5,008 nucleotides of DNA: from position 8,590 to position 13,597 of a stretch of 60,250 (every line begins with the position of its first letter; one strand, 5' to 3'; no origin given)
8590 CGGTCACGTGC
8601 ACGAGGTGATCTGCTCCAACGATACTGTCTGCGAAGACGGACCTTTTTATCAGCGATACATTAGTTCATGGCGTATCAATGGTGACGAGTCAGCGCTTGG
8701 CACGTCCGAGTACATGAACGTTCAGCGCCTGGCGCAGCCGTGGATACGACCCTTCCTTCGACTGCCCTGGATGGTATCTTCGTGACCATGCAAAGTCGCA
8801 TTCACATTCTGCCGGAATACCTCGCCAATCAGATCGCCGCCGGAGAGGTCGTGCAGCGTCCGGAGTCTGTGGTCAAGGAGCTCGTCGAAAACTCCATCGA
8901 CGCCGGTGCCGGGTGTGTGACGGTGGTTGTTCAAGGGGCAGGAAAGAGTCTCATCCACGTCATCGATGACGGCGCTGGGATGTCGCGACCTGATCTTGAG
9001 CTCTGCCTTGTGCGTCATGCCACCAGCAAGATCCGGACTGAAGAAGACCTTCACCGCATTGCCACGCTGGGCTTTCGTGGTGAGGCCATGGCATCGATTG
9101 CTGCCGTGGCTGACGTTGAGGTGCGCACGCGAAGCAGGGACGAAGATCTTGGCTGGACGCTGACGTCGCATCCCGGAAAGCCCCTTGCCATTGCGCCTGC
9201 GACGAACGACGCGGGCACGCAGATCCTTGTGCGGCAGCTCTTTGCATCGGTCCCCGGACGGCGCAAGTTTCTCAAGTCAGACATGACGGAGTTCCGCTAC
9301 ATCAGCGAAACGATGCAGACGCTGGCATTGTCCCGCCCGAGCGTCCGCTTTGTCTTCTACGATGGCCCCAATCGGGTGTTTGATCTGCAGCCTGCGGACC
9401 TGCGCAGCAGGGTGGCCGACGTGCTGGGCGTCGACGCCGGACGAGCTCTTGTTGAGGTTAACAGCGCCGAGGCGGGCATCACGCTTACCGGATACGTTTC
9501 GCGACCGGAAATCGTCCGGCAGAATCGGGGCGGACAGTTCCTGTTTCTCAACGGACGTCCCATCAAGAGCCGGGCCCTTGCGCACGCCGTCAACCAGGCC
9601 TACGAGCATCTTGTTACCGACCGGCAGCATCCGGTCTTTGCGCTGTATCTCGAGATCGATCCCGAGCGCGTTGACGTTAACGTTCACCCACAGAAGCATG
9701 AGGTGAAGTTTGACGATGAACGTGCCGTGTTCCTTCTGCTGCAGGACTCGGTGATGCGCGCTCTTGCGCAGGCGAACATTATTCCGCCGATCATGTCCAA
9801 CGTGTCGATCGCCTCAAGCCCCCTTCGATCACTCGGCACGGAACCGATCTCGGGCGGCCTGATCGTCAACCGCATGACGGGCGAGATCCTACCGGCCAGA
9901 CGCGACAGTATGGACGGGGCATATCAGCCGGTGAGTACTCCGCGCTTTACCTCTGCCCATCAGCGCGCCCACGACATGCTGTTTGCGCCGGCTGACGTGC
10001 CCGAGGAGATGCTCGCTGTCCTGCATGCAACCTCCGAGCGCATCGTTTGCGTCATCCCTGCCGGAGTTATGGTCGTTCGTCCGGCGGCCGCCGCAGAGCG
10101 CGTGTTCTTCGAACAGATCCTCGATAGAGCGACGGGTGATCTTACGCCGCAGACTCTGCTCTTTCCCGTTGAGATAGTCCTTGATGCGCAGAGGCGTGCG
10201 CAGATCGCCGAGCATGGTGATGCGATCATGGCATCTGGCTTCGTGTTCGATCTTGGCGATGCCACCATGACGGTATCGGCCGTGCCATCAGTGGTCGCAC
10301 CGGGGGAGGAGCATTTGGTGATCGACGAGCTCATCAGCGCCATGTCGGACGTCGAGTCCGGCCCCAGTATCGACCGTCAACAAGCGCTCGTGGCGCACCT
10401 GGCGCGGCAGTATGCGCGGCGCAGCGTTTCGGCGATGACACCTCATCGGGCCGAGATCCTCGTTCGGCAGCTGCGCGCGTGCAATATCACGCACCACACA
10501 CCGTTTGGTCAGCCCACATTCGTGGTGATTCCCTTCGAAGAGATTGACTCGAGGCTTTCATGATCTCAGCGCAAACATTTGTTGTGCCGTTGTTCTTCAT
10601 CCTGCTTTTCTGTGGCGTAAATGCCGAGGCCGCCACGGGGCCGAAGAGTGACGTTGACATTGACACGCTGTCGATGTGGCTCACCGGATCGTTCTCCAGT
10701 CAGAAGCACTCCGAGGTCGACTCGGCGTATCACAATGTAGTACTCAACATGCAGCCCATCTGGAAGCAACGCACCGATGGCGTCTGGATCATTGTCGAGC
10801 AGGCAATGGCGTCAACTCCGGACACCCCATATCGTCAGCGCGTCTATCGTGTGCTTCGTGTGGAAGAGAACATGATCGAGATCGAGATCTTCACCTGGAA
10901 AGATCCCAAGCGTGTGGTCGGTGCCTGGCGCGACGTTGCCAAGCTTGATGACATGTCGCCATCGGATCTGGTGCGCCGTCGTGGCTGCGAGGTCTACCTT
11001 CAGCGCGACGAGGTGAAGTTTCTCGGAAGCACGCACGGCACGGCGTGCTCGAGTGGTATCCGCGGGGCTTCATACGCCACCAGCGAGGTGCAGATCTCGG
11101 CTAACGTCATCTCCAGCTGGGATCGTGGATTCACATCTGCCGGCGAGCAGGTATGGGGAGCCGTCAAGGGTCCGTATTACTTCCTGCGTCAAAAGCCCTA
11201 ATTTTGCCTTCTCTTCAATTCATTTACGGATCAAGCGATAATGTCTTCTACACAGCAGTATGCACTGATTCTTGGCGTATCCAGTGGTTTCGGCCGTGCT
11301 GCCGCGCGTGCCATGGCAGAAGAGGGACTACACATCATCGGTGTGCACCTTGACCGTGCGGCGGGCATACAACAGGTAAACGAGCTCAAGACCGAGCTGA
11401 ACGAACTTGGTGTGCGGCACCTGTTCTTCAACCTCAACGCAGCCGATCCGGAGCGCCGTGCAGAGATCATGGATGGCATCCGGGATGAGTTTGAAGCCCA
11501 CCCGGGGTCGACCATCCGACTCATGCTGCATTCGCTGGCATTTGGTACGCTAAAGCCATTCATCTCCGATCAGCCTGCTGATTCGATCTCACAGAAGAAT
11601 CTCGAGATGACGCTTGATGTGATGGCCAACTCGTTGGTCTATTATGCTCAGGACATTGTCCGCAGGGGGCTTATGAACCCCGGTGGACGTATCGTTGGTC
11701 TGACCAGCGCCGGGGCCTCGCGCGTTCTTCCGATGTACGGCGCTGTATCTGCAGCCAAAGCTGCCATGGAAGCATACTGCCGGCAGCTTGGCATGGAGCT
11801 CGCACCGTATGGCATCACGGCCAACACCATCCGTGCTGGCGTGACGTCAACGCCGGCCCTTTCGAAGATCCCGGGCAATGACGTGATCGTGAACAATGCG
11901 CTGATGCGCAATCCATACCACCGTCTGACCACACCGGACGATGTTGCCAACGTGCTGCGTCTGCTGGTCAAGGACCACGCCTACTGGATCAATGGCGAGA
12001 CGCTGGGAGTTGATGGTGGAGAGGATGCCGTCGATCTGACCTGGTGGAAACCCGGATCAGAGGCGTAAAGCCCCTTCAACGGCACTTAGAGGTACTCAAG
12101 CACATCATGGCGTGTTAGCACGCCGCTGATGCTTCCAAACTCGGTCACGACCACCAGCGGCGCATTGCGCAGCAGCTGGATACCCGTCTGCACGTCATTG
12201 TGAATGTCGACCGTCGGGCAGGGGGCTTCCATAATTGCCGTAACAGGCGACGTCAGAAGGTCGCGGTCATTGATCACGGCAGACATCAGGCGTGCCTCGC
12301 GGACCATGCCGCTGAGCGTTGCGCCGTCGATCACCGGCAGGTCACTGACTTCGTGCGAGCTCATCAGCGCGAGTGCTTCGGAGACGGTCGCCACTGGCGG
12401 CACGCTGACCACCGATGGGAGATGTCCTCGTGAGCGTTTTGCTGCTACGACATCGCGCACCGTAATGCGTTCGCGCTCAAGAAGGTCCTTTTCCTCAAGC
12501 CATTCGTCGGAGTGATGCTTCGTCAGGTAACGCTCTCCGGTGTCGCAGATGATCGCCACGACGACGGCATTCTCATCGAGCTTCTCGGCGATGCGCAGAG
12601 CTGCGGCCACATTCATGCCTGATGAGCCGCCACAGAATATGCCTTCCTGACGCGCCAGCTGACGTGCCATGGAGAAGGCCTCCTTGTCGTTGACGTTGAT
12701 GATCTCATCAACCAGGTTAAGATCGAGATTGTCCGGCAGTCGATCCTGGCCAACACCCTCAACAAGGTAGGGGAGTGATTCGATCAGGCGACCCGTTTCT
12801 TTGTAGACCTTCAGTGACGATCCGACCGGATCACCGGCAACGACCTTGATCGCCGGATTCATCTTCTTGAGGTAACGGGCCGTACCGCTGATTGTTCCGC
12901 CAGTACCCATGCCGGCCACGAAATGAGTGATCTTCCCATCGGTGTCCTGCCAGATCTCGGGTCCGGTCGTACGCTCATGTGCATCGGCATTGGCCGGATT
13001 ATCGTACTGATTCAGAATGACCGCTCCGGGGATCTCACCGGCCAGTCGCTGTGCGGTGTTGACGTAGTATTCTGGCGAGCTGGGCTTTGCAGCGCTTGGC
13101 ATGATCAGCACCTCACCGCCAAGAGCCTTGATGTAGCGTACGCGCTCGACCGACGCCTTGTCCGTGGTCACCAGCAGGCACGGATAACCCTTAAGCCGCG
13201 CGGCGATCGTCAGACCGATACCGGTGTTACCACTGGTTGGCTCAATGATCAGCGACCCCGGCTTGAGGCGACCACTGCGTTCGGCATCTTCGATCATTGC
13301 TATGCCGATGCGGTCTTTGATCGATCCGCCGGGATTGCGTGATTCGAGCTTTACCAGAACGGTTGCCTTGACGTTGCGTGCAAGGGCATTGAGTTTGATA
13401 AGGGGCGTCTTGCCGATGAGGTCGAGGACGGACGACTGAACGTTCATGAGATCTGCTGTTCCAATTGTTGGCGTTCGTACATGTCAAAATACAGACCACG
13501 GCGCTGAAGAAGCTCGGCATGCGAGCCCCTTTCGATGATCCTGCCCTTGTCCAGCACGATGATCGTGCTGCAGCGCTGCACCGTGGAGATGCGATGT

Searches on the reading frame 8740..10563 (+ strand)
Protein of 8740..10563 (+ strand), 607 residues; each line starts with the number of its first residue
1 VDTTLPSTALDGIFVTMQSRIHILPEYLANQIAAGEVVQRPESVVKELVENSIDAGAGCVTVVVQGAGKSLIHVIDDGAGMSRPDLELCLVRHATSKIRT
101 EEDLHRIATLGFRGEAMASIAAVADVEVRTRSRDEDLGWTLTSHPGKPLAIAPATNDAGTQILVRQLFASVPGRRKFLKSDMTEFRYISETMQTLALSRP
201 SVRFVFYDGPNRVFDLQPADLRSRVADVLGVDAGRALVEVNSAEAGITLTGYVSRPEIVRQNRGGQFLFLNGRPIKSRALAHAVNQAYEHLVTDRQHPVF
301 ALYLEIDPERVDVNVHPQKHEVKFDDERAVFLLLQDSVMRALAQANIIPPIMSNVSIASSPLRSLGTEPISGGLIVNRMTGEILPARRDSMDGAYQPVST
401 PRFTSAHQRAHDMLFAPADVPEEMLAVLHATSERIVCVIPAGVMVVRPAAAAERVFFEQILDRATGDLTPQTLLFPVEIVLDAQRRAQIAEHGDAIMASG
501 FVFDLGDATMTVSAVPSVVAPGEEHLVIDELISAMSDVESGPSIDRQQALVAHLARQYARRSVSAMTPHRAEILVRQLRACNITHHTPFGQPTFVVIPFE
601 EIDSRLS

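Call 57: search_protein_families(library=pfam, proteins=[window:8740-10563:+], max_evalue=0.00001)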
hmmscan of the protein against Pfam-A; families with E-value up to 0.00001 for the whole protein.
window:8740-10563:+ (607 aa): 4 families
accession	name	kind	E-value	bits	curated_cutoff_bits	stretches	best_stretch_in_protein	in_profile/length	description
PF01119.25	DNA_mis_repair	-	5.1e-37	126.6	26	1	226-342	2-118/119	DNA mismatch repair protein, C-terminal domain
PF08676.16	MutL_C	-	1.6e-14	54.3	25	1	437-561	11-137/142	MutL C terminal dimerisation domain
PF13589.12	HATPase_c_3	-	1.3e-11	45.1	25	1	41-136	3-98/137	Histidine kinase-, DNA gyrase B-, and HSP90-like ATPase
PF02518.31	HATPase_c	-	4.9e-06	27.4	26.4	1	39-95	4-63/111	Histidine kinase-, DNA gyrase B-, and HSP90-like ATPase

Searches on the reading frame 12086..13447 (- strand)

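Call 57: search_protein_families(library=pfam, proteins=[window:12086-13447:-], max_evalue=0.00001)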
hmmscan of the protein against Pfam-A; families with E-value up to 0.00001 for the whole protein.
window:12086-13447:- (453 aa): 2 families
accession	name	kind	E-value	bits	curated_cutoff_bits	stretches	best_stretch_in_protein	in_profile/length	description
PF00291.31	PALP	-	6.9e-77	259.1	35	1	8-302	2-295/295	Pyridoxal-phosphate dependent enzyme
PF00571.33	CBS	-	2.2e-14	54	24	1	344-391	7-55/57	CBS domain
